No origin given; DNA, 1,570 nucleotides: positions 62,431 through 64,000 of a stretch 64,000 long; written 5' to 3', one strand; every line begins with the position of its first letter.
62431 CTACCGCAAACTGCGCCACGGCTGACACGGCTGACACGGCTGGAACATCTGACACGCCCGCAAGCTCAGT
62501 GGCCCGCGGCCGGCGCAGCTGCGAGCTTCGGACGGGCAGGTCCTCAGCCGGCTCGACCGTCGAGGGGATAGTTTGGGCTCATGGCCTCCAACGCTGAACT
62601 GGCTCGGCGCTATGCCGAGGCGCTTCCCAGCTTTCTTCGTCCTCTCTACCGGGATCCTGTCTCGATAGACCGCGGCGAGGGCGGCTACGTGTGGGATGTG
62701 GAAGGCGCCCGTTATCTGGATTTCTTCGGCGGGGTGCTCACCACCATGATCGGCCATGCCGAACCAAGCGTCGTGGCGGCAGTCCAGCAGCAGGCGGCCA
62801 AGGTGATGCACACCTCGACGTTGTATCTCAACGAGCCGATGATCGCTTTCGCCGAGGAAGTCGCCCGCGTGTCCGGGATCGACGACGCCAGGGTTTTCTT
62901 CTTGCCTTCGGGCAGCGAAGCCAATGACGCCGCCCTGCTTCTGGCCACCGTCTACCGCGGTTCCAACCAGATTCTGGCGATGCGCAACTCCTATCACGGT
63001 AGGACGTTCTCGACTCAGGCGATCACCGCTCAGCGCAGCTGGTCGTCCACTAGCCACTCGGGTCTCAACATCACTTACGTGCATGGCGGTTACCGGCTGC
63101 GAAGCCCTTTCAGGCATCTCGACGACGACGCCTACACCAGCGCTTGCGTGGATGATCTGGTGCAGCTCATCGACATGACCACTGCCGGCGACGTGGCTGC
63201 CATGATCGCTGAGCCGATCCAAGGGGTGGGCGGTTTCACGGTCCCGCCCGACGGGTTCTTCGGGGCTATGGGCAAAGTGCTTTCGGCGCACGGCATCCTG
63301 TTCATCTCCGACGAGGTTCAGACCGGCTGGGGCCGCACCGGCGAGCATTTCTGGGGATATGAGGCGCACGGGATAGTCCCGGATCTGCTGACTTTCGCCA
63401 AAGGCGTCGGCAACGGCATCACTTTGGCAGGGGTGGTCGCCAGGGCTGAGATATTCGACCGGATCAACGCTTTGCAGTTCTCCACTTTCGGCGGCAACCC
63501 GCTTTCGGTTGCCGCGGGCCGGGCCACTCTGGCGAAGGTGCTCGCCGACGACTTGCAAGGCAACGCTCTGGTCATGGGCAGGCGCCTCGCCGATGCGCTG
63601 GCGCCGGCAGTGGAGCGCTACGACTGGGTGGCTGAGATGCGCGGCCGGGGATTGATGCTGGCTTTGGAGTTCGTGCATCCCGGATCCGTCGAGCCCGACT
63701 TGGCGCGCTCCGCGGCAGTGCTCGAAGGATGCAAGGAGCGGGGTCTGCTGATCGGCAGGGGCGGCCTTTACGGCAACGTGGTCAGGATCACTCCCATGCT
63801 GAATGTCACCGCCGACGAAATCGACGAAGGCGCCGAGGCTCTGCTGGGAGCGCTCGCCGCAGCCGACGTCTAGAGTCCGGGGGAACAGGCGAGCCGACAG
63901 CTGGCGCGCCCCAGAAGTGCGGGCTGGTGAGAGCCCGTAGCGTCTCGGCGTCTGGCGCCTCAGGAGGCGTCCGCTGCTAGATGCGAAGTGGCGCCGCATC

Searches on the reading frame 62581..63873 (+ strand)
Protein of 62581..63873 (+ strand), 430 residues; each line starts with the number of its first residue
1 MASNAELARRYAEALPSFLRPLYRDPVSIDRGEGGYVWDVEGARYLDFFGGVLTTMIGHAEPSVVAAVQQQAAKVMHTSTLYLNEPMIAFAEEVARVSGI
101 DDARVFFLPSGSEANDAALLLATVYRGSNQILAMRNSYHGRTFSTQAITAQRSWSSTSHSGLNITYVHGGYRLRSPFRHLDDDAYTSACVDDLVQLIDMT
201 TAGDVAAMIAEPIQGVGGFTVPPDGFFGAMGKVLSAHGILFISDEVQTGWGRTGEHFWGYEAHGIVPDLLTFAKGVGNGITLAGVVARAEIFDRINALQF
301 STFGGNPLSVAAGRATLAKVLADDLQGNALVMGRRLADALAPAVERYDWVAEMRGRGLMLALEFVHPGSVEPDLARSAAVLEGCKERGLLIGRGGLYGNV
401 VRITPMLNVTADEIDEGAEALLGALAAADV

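Call 29: find_encoding_contigs(protein=window:62581-63873:+, flank=10000, max_places=2)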
Protein window:62581-63873:+ (430 aa): 19 contigs read that carry it; 2 places shown.
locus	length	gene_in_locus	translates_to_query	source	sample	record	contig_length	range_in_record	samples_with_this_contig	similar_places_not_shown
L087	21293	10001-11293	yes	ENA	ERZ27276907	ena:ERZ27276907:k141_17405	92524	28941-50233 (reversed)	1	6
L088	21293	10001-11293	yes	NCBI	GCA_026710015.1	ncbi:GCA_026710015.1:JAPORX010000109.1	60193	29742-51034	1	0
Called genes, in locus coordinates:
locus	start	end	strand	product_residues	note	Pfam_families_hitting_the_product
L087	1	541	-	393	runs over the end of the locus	PF02086:MethyltransfD12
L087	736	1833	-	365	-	PF01264:Chorismate_synt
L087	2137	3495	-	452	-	PF07992:Pyr_redox_2, PF13434:Lys_Orn_oxgnase (faint), PF13738:Pyr_redox_3 (weak), PF00070:Pyr_redox, PF02852:Pyr_redox_dim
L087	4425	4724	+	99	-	PF05016:ParE_toxin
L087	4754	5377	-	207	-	PF01668:SmpB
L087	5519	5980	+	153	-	PF00903:Glyoxalase, PF18029:Glyoxalase_6 (weak)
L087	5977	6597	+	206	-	PF00702:Hydrolase, PF12710:HAD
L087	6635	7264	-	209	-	PF00583:Acetyltransf_1, PF13508:Acetyltransf_7 (weak)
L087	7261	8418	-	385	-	PF03417:AAT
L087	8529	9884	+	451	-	PF01266:DAO, PF01946:Thi4 (weak)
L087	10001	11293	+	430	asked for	PF00202:Aminotran_3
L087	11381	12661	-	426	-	PF06245:DUF1015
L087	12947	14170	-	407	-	PF00389:2-Hacid_dh, PF02826:2-Hacid_dh_C, PF03446:NAD_binding_2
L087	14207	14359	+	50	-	-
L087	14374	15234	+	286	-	PF00763:THF_DHG_CYH, PF02882:THF_DHG_CYH_C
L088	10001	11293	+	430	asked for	PF00202:Aminotran_3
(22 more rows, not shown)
